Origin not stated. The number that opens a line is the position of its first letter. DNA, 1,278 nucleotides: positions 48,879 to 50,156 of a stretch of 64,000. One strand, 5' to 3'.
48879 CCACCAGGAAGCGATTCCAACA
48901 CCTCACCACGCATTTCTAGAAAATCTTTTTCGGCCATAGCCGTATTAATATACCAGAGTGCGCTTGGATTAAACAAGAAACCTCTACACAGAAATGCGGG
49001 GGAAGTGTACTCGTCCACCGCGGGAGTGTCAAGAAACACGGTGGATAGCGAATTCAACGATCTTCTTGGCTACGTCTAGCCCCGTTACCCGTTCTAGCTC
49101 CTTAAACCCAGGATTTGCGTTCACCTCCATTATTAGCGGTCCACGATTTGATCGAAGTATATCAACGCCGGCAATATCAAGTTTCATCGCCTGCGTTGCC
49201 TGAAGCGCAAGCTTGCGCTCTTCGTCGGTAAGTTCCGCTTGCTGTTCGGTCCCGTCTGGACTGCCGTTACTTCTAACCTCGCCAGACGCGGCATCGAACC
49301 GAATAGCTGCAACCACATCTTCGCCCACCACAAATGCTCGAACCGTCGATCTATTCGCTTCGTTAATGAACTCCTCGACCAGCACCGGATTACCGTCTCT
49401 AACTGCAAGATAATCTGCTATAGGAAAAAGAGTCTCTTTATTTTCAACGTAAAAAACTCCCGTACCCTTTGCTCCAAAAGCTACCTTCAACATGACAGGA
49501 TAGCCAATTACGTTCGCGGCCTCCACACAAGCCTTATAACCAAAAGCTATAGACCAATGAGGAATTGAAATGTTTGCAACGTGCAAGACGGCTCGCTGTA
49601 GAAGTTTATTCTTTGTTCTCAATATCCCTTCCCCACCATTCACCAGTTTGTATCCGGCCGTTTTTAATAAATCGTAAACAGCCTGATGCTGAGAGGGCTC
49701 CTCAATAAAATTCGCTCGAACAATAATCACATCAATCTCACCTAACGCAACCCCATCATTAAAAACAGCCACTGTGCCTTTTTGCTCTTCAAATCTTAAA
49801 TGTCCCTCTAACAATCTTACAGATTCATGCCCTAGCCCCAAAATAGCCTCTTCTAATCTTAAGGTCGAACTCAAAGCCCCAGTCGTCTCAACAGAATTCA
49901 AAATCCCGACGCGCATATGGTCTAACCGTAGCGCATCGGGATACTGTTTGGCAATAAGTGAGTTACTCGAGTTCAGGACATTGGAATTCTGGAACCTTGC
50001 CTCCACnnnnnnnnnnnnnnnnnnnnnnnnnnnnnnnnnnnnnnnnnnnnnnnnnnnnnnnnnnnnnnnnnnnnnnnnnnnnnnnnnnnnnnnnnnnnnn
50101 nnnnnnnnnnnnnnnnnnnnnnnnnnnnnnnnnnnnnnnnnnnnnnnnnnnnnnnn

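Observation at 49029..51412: RimK-like ATP-grasp ligase plus two paralogous signal-anchored proteins inserted where secY-adk-map normally precede infA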

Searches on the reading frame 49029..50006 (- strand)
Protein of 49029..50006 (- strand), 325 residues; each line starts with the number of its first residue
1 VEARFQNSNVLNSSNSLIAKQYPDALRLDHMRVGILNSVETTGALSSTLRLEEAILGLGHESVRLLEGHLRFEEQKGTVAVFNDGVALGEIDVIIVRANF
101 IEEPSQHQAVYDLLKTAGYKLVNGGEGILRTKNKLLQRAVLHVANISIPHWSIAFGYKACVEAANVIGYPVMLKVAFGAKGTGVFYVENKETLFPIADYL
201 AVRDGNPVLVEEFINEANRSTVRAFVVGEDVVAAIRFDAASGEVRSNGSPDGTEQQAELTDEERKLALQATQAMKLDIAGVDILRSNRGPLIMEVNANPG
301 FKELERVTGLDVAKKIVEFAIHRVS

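Call 3: search_protein_families(library=pfam, proteins=[window:49029-50006:-], max_evalue=0.1)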
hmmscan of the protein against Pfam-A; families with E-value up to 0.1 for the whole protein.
window:49029-50006:- (325 aa): 9 families
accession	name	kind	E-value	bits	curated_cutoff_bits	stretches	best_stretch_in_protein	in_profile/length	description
PF08443.16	RimK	-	5.6e-43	147.2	21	1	131-318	1-186/188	RimK-like ATP-grasp domain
PF02955.21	GSH-S_ATP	-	8.3e-11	42.1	23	1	171-297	34-161/175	Prokaryotic glutathione synthetase, ATP-grasp domain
PF02655.19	ATP-grasp_3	-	4.3e-07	30.6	23.2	1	132-297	2-155/160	ATP-grasp domain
PF07478.18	Dala_Dala_lig_C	-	4.9e-07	29.9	24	1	160-304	28-181/204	D-ala D-ala ligase C-terminus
PF02786.22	CPSase_L_D2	-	3.1e-05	24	19.8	1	158-216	28-91/211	Carbamoyl-phosphate synthase L chain, ATP binding domain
PF14397.11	ATPgrasp_ST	-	4.6e-05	23.2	31.4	1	265-303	220-260/278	Sugar-transfer associated ATP-grasp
PF02222.28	ATP-grasp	-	6.7e-05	23.1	27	1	141-215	3-77/179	ATP-grasp domain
PF02750.19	Synapsin_C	-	0.018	15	22.5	1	166-289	48-167/203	Synapsin, ATP binding domain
PF13549.11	ATP-grasp_5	-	0.038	13.8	27.6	1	137-176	15-54/221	ATP-grasp domain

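Call 4: search_protein_families(library=ncbifam, proteins=[window:49029-50006:-], max_evalue=0.1)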
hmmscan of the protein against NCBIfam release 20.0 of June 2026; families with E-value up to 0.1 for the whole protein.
window:49029-50006:- (325 aa): 36 families (the best 25 are shown)
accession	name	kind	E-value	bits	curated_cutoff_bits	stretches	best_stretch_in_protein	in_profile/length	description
TIGR00768.1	rimK_fam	subfamily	2.3e-54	184.6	143.4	1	66-319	33-275/276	RimK family alpha-L-glutamate ligase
NF007764.0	PRK10446.1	equivalog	7e-43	147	331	1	41-320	8-286/300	30S ribosomal protein S6--L-glutamate ligase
TIGR02144.1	LysX_arch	equivalog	2e-39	135.4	275.6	1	79-324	35-279/281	lysine biosynthesis protein LysX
NF040720.1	MptN_Meth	equivalog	6.1e-36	124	350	1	84-319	49-289/291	tetrahydromethanopterin:alpha-L-glutamate ligase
TIGR04356.1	grasp_GAK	hypoth_equivalog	5.9e-18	65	300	1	78-324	41-287/287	GAK system ATP-grasp enzyme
TIGR04443.1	F420_CofF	equivalog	6.9e-18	64.7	300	1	110-323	69-281/283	coenzyme gamma-F420-2:alpha-L-glutamate ligase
NF010623.0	PRK14016.1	subfamily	5.8e-15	54.5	877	2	132-240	213-318/871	cyanophycin synthetase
NF009110.0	PRK12458.1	subfamily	7.8e-15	54.7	408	1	86-319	81-326/349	glutathione synthetase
NF003573.0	PRK05246.1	equivalog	1.5e-14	53.5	272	1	83-321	72-310/316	glutathione synthase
TIGR02068.2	cya_phycin_syn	equivalog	3.2e-14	51.9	850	2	132-236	212-313/862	cyanophycin synthetase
TIGR01380.1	glut_syn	equivalog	3.6e-14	52.5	299.05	1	84-318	72-306/312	glutathione synthase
NF002378.0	PRK01372.1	subfamily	1e-08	34.3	243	1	133-303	100-275/305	D-alanine--D-alanine ligase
TIGR01369.1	CPSaseII_lrg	equivalog_domain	1.2e-07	29.8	1027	1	139-234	675-771/1052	carbamoyl-phosphate synthase (glutamine-hydrolyzing) large subunit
TIGR01205.1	D_ala_D_alaTIGR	subfamily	4.1e-07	29.3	245.65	1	132-218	105-195/318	D-alanine--D-alanine ligase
NF003671.0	PRK05294.1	equivalog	9.1e-07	26.9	599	1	138-233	671-767/1058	carbamoyl-phosphate synthase large subunit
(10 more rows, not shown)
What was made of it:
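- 49029..49916 (-): RimK-family alpha-L-glutamate ligase (ATP-grasp), 295 aa. Pfam and NCBIfam (calls 3, 4).
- On RimK family alpha-L-glutamate ligase (TIGR00768 / PF08443): TIGR00768 184.6 bits (cutoff 143.4); PF08443 147.2 bits (cutoff 21) (calls 3, 4).
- On LysX/ArgX carrier-protein ligase: 135 bits against a cutoff of 275.6 (call 4).
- Checked: The third gene is a RimK-family ATP-grasp: Pfam RimK 5.6e-43, and TIGR00768 184.6 bits against a cutoff of 143.4 (calls 3, 4).
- The protein meets the alpha-L-glutamate ligase subfamily cutoff (call 4).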

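Call 20: search_solved_structures(query=window:49029-49916:-, max_evalue=0.001, show_alignments=1)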
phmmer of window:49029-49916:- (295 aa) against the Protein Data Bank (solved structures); distinct sequences matched with E-value up to 0.001: 16.
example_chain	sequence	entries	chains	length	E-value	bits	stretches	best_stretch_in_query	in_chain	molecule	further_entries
5zct_A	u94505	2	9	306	2.7e-38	135.1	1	11-289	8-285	Ribosomal protein S6--L-glutamate ligase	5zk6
4iwx_A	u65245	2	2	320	3.1e-38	134.9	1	11-289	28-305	Ribosomal protein S6 modification protein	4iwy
7qyr_A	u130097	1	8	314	2.6e-34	122.1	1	14-289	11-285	Probable alpha-L-glutamate ligase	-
7qys_A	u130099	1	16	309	1.1e-33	120.1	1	14-290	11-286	Probable alpha-L-glutamate ligase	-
5k2m_A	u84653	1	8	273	7.2e-19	71.4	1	61-292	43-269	RimK-related lysine biosynthesis protein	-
3vpd_A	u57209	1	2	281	8.5e-16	61.3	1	79-290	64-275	Ribosomal protein S6 modification protein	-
3vpb_A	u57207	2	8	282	3.9e-15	59.2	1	56-290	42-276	Putative acetylornithine deacetylase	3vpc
1uc8_A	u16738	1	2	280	1.2e-14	57.6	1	77-290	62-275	lysine biosynthesis enzyme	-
1uc9_A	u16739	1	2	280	1.6e-14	57.2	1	77-290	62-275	lysine biosynthesis enzyme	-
5i47_A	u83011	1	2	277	2.4e-09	40.2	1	57-291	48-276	RimK domain protein ATP-grasp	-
5dot_A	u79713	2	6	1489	9.1e-07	31.7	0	83-184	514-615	Carbamoyl-phosphate synthase [ammonia], mitochondrial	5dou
6uel_A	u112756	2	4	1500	9.3e-07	31.7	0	83-184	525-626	Carbamoyl-phosphate synthase [ammonia], mitochondrial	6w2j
3r23_A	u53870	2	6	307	2.1e-05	27.3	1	98-274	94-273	D-alanine--D-alanine ligase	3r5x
7lgn_A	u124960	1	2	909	2.9e-05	26.8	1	111-216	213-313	Cyanophycin synthase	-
9gr8_A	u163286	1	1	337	8.8e-05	25.2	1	173-268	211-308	Inositol hexakisphosphate and diphosphoinositol-pentakisphosphate kinase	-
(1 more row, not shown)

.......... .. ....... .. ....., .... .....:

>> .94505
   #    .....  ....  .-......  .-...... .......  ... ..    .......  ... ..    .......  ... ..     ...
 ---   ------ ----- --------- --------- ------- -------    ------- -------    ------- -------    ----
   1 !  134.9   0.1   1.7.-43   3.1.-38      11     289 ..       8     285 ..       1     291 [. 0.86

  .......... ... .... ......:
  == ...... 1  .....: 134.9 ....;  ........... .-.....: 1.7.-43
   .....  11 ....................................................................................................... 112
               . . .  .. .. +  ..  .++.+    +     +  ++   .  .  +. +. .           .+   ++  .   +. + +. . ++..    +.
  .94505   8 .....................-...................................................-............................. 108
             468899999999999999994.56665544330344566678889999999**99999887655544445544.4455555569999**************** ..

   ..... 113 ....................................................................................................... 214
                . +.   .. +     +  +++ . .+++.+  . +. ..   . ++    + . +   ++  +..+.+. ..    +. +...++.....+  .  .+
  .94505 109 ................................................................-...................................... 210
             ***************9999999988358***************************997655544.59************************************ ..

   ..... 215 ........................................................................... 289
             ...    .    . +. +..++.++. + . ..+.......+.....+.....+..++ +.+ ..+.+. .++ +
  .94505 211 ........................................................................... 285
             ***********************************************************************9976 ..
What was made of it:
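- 49029..49916 (-): Best solved relatives are E. coli RimK 5zct/4iwx (E about 3e-38) and Pseudomonas RimK 7qyr/7qys (call 20).
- Closest known: LysX / ArgX. Same: Same RimK superfamily fold and chemistry (calls 4, 20).
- The best solved relatives by a wide margin are bona fide S6 ligases (call 20).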
